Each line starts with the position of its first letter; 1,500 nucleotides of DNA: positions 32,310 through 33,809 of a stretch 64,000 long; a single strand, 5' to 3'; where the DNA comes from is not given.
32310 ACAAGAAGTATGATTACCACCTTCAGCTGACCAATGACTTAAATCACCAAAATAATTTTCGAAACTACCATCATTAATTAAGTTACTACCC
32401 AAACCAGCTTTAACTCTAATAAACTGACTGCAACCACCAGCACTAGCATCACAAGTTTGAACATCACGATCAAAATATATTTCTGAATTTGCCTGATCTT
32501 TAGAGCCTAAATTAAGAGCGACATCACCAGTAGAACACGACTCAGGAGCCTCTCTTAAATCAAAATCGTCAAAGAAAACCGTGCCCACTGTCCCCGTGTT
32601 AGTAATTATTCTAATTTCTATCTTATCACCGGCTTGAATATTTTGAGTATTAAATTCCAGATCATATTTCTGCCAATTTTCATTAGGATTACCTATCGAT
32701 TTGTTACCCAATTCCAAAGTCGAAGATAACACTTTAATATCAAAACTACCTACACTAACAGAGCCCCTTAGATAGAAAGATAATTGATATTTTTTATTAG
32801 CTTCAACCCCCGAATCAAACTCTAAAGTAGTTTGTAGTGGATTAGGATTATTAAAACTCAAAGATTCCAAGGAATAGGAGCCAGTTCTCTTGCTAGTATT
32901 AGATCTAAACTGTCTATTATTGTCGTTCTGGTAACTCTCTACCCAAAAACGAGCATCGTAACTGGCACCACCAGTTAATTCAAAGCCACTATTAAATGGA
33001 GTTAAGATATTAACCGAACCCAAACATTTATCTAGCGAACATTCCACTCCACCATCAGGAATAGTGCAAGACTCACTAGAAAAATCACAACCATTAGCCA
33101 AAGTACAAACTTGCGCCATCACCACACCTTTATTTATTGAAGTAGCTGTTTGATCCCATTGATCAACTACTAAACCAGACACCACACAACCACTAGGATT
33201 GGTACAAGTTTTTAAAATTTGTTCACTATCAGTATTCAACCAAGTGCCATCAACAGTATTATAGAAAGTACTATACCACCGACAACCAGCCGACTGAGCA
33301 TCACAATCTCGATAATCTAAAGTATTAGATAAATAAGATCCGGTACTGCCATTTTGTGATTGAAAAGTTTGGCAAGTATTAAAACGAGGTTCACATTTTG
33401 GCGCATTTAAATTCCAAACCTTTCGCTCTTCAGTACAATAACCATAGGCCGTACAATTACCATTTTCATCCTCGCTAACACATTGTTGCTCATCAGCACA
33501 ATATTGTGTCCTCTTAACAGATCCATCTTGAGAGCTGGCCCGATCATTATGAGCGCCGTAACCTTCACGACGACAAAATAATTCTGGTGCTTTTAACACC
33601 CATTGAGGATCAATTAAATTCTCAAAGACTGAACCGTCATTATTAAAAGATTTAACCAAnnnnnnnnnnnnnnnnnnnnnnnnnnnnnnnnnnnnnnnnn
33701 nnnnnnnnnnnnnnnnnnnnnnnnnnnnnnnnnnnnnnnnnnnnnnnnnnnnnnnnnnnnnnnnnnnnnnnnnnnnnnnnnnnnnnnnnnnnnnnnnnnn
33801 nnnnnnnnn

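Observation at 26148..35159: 3003-aa Cys/Asn/Ser/Thr-rich giant protein with repeated CBM4/9-like modules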

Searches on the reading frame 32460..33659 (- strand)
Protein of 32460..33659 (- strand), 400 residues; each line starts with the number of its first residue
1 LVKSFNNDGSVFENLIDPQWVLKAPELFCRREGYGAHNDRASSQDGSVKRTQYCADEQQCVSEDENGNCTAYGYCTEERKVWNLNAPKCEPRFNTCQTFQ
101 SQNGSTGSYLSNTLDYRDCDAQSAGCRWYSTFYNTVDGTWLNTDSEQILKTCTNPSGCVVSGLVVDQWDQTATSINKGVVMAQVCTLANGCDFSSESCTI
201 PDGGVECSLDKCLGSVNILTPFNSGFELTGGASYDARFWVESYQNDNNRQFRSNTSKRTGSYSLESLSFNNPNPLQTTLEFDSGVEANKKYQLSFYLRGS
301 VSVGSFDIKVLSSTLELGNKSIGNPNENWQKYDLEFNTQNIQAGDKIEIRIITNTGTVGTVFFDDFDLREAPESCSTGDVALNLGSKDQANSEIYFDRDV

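Call 24: search_protein_families(library=pfam, proteins=[window:32460-33659:-], max_evalue=5)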
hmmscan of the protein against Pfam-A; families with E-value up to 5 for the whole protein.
window:32460-33659:- (400 aa): 3 families
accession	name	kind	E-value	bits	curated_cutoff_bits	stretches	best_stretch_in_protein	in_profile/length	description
PF22825.2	HpiC1-like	-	0.0033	18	27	1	274-368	71-173/174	HpiC1 cyclase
PF02018.23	CBM_4_9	-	0.0087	16.9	25.9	1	278-353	52-131/136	Carbohydrate binding domain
PF22637.2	CBM_4_9_1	-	0.011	16.5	27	1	266-367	46-147/148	BppA domain 1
